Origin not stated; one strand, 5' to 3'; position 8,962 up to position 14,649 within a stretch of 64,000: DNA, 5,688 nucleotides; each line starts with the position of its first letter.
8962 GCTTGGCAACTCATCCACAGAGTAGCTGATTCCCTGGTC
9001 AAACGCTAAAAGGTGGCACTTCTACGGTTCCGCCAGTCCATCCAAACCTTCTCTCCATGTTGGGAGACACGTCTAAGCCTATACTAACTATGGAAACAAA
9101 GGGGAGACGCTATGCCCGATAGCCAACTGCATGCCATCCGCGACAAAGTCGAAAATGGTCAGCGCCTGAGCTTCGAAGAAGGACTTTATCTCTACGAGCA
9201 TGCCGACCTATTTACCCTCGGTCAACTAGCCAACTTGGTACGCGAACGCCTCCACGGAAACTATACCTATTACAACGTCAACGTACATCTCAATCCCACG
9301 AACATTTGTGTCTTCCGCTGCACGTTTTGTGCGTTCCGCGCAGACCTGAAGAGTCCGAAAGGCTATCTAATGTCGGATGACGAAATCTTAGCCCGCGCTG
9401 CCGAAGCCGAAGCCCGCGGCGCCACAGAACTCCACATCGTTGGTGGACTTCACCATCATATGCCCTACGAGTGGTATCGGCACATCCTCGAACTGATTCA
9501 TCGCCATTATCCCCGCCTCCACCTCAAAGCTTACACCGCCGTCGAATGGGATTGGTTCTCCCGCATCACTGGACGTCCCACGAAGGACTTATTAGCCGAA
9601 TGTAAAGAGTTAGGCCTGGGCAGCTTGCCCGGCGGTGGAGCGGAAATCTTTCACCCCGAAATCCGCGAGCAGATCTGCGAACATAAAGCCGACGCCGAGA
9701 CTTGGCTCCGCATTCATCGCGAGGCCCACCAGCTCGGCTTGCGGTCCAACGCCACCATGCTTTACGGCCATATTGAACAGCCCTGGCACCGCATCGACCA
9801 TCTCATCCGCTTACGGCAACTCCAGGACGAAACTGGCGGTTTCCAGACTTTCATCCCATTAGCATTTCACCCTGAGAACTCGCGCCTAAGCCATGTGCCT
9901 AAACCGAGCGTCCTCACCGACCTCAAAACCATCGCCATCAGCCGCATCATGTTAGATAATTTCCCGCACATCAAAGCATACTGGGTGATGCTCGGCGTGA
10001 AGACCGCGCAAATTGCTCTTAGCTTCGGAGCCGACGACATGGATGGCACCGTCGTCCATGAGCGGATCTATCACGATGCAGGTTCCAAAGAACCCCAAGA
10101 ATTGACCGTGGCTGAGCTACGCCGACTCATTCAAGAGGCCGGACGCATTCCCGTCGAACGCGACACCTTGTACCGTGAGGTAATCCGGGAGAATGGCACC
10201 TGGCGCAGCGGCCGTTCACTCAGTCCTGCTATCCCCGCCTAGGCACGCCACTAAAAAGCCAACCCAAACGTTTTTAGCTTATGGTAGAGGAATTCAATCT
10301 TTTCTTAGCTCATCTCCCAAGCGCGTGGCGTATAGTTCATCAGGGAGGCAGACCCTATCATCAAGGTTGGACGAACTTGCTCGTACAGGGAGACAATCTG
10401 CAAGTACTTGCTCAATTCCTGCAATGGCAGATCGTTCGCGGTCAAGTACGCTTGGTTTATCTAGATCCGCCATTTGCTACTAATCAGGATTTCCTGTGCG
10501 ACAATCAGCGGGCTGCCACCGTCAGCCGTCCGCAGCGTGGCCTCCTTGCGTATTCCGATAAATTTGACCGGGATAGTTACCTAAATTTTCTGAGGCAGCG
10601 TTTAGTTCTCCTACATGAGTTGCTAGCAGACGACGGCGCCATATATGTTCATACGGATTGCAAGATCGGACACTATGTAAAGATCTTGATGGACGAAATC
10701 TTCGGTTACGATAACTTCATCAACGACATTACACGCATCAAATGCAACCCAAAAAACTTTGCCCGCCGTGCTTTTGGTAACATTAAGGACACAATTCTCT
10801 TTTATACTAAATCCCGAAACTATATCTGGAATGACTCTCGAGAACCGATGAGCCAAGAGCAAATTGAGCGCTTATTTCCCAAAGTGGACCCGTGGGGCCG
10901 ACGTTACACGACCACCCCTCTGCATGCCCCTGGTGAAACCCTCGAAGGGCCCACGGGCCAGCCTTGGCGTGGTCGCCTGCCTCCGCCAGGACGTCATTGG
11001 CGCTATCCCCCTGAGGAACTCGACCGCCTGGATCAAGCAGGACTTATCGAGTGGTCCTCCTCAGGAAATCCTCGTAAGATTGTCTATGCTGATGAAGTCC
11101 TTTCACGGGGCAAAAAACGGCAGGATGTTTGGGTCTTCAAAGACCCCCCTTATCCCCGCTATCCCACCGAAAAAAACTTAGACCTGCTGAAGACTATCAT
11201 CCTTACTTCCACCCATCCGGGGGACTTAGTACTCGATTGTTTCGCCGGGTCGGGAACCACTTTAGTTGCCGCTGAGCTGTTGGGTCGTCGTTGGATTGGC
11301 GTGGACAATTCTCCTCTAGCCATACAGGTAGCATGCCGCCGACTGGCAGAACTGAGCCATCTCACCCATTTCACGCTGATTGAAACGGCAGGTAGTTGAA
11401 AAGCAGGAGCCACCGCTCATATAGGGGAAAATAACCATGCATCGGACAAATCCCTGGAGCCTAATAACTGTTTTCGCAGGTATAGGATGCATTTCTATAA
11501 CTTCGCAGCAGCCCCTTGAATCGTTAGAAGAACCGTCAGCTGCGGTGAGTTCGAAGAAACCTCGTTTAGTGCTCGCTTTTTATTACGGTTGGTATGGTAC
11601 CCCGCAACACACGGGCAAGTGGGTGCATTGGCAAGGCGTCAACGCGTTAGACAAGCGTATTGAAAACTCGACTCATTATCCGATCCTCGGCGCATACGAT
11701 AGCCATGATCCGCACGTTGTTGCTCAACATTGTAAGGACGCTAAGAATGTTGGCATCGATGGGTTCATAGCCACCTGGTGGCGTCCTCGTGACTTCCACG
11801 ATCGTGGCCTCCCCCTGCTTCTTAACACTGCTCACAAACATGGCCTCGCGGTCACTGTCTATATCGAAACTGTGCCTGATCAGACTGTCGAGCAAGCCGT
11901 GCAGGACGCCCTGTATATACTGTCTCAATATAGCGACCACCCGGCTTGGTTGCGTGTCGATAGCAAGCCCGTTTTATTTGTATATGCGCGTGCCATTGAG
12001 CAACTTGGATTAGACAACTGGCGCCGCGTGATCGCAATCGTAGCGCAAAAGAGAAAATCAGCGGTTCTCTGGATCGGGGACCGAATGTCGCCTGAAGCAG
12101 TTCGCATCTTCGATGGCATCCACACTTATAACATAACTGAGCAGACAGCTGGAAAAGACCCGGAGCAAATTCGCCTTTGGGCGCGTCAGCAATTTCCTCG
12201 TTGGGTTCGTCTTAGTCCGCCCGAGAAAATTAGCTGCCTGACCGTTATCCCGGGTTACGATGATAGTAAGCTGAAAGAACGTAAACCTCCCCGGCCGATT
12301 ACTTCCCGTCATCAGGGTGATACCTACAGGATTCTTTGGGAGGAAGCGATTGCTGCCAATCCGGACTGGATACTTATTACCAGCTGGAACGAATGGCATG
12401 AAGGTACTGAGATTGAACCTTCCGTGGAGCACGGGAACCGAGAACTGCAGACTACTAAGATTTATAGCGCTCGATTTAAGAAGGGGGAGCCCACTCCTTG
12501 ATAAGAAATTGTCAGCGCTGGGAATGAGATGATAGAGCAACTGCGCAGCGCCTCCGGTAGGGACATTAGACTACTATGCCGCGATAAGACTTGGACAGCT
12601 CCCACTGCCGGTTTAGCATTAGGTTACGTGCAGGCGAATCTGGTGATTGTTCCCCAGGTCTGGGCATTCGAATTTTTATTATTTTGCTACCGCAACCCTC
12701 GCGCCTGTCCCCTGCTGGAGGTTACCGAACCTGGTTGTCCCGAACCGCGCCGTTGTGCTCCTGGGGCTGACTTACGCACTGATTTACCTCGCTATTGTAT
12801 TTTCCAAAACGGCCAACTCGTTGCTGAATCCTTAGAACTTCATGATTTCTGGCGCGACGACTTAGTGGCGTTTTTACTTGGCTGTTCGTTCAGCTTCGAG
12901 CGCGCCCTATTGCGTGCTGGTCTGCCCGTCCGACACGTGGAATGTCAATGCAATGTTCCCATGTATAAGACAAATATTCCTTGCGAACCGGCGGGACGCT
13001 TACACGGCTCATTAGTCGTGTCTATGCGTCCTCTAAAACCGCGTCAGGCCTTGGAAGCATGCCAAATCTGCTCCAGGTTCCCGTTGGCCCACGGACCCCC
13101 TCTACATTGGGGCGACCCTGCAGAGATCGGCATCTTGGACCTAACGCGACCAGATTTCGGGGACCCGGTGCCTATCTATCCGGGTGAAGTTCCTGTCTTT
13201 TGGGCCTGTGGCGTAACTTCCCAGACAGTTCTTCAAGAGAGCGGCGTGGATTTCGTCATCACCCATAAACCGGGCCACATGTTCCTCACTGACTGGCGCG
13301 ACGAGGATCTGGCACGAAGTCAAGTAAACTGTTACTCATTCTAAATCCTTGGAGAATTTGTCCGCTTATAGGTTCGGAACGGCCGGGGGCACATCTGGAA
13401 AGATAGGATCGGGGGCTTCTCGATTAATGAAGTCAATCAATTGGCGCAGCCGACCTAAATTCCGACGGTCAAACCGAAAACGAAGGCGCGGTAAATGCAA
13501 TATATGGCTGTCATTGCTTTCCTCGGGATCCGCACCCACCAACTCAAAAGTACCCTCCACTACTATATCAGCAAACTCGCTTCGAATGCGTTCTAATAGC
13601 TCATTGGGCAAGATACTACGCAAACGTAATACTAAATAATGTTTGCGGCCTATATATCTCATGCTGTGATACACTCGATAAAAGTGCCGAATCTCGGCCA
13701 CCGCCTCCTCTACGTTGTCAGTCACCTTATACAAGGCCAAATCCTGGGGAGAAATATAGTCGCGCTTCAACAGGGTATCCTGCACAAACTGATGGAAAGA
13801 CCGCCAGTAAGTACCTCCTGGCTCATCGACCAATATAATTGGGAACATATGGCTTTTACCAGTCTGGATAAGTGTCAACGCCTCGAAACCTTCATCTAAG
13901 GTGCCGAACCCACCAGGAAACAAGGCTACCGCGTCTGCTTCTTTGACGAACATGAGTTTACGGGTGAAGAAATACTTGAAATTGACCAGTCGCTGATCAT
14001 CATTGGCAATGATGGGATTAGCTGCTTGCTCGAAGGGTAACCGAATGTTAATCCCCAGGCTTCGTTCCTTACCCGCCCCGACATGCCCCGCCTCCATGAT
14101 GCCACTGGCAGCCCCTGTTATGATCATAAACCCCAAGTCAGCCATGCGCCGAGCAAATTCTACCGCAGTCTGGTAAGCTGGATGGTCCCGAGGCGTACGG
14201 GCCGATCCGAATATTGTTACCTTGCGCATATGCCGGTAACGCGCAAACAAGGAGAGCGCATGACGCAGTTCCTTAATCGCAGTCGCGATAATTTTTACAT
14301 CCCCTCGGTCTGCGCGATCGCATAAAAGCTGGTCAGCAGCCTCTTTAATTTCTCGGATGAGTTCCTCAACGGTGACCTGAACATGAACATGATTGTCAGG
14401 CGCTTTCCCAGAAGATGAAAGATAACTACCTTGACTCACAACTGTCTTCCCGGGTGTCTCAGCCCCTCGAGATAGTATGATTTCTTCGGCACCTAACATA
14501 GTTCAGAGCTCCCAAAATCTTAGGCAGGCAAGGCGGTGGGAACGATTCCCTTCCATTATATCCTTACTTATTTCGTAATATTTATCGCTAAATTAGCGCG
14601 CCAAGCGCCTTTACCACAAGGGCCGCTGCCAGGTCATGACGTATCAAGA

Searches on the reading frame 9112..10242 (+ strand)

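Call 74: search_protein_families(library=pfam, max_evalue=0.00001, proteins=[window:9112-10242:+])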
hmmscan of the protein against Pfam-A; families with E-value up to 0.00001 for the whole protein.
window:9112-10242:+ (376 aa): 2 families
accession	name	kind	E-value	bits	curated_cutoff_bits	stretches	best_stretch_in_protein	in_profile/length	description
PF04055.27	Radical_SAM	-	5.2e-20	72.7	29.5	1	61-233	2-164/166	Radical SAM superfamily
PF19288.4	CofH_C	-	1.2e-17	64.3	27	1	243-355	3-117/125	CofH/MqnC C-terminal region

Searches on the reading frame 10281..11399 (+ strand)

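Call 74: search_protein_families(library=pfam, max_evalue=0.00001, proteins=[window:10281-11399:+])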
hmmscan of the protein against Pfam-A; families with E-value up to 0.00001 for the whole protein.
window:10281-11399:+ (372 aa): 2 families
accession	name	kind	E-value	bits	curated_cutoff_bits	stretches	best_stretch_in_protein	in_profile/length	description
PF01555.25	N6_N4_Mtase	-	5.5e-44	151.2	26.7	1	56-349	1-217/221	DNA methylase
PF03602.21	Cons_hypoth95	-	5.8e-06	26.5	24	0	46-69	104-127/182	Conserved hypothetical protein 95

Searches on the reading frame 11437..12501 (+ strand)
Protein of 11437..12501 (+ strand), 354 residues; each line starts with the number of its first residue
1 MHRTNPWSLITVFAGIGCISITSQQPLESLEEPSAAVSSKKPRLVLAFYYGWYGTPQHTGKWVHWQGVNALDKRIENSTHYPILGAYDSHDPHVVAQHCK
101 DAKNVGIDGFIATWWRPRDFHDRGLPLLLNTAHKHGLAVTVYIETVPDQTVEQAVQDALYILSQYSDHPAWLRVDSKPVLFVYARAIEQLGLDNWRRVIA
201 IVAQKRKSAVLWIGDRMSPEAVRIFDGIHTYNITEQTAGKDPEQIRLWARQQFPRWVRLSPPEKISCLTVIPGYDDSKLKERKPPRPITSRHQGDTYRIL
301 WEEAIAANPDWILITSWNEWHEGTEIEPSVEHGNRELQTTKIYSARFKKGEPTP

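Call 74: search_protein_families(library=pfam, max_evalue=0.00001, proteins=[window:11437-12501:+])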
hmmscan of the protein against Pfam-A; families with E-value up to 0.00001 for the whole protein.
window:11437-12501:+ (354 aa): 3 families
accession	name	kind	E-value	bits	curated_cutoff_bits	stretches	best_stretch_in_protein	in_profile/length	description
PF16317.11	Glyco_hydro_99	-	1.9e-42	146.1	33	1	45-332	6-310/341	Glycosyl hydrolase family 99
PF14307.12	Glyco_tran_WbsX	-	1.7e-09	38.1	25.1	1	264-338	270-348/350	Glycosyltransferase WbsX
PF03659.20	Glyco_hydro_71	-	1.2e-07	31.3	34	0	80-180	4-101/375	Glycosyl hydrolase family 71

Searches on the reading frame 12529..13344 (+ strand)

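Call 74: search_protein_families(library=pfam, max_evalue=0.00001, proteins=[window:12529-13344:+])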
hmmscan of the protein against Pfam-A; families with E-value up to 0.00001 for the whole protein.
window:12529-13344:+ (271 aa): 1 family
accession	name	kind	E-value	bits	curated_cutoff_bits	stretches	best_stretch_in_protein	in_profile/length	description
PF07286.17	D-Glu_cyclase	-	2.3e-64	216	25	1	113-255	1-143/143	D-glutamate cyclase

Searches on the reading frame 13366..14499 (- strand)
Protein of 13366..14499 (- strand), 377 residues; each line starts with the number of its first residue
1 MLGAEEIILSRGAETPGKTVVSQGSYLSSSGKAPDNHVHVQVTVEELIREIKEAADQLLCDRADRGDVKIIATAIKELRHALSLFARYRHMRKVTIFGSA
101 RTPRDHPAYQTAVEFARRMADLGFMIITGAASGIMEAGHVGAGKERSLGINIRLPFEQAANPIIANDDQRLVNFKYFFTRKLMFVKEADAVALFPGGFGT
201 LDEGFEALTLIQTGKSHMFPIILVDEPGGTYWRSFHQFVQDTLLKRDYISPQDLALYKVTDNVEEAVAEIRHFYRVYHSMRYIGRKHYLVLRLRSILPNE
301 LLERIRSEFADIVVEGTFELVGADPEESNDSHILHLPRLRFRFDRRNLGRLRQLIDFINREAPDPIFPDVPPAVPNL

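Call 74: search_protein_families(library=pfam, max_evalue=0.00001, proteins=[window:13366-14499:-])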
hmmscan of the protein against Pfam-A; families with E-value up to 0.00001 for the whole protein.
window:13366-14499:- (377 aa): 2 families
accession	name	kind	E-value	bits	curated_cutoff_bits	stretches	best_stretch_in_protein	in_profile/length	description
PF03641.19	Lysine_decarbox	-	1.4e-28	100.1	27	1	142-269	10-130/131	Possible lysine decarboxylase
PF18306.6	LDcluster4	-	3.4e-09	36.9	26.3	1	92-208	2-114/151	SLOG cluster4 family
